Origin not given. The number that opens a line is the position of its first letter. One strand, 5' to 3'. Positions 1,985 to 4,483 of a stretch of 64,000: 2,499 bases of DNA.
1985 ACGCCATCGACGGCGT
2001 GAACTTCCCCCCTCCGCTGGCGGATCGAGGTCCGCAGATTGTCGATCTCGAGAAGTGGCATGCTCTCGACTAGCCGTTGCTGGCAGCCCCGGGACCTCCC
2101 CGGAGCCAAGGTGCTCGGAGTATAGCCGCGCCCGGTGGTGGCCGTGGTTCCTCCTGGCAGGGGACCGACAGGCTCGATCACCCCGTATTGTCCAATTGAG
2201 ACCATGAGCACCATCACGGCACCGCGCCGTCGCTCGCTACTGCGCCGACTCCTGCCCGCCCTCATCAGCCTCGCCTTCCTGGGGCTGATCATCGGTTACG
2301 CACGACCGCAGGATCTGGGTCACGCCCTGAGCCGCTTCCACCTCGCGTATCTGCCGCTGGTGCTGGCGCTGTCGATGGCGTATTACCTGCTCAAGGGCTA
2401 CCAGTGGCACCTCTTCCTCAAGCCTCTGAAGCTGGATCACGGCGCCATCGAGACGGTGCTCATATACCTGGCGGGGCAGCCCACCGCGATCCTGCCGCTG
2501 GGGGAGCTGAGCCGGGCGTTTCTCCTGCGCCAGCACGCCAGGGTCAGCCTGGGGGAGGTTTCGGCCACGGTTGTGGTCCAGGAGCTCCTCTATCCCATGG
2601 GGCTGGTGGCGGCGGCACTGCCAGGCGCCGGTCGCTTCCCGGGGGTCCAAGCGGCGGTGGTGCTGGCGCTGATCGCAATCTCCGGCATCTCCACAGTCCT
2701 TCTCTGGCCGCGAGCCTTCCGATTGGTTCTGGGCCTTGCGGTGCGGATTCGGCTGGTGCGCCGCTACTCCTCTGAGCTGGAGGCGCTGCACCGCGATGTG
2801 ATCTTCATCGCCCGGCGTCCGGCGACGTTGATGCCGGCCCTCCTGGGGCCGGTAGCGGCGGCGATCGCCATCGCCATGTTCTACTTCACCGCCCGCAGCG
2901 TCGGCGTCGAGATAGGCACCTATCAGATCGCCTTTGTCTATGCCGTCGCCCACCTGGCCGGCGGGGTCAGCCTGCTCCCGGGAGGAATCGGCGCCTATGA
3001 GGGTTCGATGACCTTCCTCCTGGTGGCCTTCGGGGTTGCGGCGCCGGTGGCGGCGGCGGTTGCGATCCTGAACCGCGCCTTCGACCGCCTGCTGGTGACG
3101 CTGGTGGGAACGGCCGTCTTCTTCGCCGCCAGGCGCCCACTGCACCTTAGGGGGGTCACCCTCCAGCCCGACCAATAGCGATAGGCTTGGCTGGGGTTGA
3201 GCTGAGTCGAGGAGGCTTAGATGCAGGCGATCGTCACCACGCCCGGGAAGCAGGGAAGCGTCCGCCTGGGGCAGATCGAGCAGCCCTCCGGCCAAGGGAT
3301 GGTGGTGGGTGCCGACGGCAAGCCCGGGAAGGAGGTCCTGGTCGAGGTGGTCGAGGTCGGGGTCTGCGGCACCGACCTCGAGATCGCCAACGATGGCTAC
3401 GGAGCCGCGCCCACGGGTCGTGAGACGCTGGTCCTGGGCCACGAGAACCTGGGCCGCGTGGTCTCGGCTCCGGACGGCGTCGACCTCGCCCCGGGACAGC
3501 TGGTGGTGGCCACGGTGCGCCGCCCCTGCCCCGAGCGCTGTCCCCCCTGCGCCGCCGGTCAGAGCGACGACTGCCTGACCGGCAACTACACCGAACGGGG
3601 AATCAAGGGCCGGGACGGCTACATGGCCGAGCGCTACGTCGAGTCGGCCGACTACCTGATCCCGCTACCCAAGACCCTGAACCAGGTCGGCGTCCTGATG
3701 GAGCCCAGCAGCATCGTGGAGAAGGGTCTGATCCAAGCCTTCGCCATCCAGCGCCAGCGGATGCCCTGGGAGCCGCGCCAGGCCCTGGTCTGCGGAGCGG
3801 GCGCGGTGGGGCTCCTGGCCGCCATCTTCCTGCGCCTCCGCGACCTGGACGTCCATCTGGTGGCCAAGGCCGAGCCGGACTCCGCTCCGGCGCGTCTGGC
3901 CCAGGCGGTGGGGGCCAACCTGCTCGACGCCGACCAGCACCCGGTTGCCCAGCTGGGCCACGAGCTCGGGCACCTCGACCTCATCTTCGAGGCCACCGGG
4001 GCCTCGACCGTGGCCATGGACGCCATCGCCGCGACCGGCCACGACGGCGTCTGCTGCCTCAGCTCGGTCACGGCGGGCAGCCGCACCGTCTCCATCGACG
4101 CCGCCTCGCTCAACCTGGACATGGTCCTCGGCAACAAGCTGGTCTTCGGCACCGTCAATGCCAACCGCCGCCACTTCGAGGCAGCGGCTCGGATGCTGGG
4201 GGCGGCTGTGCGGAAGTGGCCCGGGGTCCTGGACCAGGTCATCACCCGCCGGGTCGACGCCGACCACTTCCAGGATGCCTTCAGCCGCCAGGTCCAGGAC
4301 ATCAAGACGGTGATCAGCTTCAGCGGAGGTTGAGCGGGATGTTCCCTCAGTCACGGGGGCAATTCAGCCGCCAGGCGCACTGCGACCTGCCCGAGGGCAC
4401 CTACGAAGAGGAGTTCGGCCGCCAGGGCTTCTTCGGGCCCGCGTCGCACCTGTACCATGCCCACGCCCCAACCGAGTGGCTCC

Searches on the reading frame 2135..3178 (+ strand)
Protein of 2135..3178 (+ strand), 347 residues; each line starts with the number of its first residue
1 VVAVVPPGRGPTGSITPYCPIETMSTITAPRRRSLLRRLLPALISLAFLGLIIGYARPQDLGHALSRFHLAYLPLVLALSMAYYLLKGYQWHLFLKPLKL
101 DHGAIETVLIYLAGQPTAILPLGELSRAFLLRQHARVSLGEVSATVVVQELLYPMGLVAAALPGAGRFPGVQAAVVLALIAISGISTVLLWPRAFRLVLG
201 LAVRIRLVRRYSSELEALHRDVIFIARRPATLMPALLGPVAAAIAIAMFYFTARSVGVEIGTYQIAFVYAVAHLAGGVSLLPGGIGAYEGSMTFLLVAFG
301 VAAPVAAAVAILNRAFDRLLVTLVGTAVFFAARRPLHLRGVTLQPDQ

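Call 17: search_protein_families(library=pfam, proteins=[window:2135-3178:+], max_evalue=0.0001)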
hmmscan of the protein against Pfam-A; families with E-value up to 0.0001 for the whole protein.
window:2135-3178:+ (347 aa): 1 family
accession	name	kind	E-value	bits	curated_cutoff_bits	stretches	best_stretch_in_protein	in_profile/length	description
PF03706.18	LPG_synthase_TM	-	4.3e-33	115.5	33.4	1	43-325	2-302/302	Lysylphosphatidylglycerol synthase TM region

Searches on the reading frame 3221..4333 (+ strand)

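Call 17: search_protein_families(library=pfam, proteins=[window:3221-4333:+], max_evalue=0.0001)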
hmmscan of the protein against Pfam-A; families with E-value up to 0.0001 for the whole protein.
window:3221-4333:+ (370 aa): 2 families
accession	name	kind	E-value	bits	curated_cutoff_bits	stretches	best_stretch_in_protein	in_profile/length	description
PF16912.11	Glu_dehyd_C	-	2.2e-58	197.6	34.9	1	155-367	2-211/211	Glucose dehydrogenase C-terminus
PF08240.17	ADH_N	-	5e-17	62.5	23.5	1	37-151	3-104/104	Alcohol dehydrogenase GroES-like domain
